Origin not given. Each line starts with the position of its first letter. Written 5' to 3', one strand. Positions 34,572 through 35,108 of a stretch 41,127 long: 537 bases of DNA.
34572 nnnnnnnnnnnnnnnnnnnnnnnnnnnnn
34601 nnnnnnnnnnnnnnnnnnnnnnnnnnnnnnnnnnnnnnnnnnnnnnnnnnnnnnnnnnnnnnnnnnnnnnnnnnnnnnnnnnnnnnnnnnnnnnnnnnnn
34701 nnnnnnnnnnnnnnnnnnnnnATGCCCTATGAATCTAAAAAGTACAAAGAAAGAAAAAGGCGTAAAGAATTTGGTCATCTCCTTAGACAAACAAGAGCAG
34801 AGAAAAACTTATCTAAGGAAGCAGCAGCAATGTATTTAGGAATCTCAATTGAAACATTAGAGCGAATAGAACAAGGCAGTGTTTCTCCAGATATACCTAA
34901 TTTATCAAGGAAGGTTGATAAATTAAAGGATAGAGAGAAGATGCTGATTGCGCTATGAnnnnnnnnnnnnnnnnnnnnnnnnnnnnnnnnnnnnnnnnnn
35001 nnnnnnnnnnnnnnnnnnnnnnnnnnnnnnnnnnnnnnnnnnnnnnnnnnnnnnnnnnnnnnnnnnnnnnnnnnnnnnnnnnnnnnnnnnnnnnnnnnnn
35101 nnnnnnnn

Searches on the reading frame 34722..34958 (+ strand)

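Call 7: search_protein_families(library=pfam, proteins=[window:34722-34958:+], max_evalue=0.01)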
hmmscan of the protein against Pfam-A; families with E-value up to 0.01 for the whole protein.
window:34722-34958:+ (78 aa): 4 families
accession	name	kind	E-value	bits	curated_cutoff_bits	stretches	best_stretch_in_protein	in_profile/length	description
PF13560.12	HTH_31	-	1.5e-09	38.5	27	1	16-63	1-49/64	Helix-turn-helix domain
PF01381.28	HTH_3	-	9.8e-08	32.4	23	1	21-62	1-42/55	Helix-turn-helix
PF12844.13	HTH_19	-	4.4e-06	27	30.2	1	18-77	1-60/64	Helix-turn-helix domain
PF13413.12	HTH_25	-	6e-05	23.2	24.6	1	20-54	1-35/62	Helix-turn-helix domain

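Call 8: search_protein_families(library=phrogs, proteins=[window:34722-34958:+], max_evalue=0.001)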
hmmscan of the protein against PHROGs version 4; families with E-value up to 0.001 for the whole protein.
window:34722-34958:+ (78 aa): 12 families
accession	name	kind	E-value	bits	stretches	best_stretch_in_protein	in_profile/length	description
phrog_2967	-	transcription regulation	6.5e-07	30.1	1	9-63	3-57/225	transcriptional regulator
phrog_11187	-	transcription regulation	9.8e-07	29.5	1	16-54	7-45/63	transcriptional regulator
phrog_6962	-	unknown function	1.5e-06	29.4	1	18-58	3-43/73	-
phrog_6288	-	unknown function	2.7e-06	28.2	1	10-58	23-71/322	-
phrog_6499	-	transcription regulation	5.5e-05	23.6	1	21-56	11-52/157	transcriptional regulator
phrog_8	-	transcription regulation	6.1e-05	23.6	1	9-61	69-121/346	transcriptional regulator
phrog_5823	-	transcription regulation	7e-05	23.1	1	14-58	4-49/404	transcriptional regulator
phrog_1373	-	transcription regulation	0.0001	23.3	1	4-68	50-115/166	transcriptional regulator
phrog_2104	-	unknown function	0.00032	21.9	1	21-58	44-81/103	-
phrog_3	-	transcription regulation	0.00053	20.9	1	6-63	78-132/430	transcriptional repressor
phrog_9908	-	DNA, RNA and nucleotide metabolism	0.00057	20.1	1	12-64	9-61/282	DNA binding protein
phrog_2439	-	transcription regulation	0.00061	19.8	1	18-63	9-54/367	transcriptional regulator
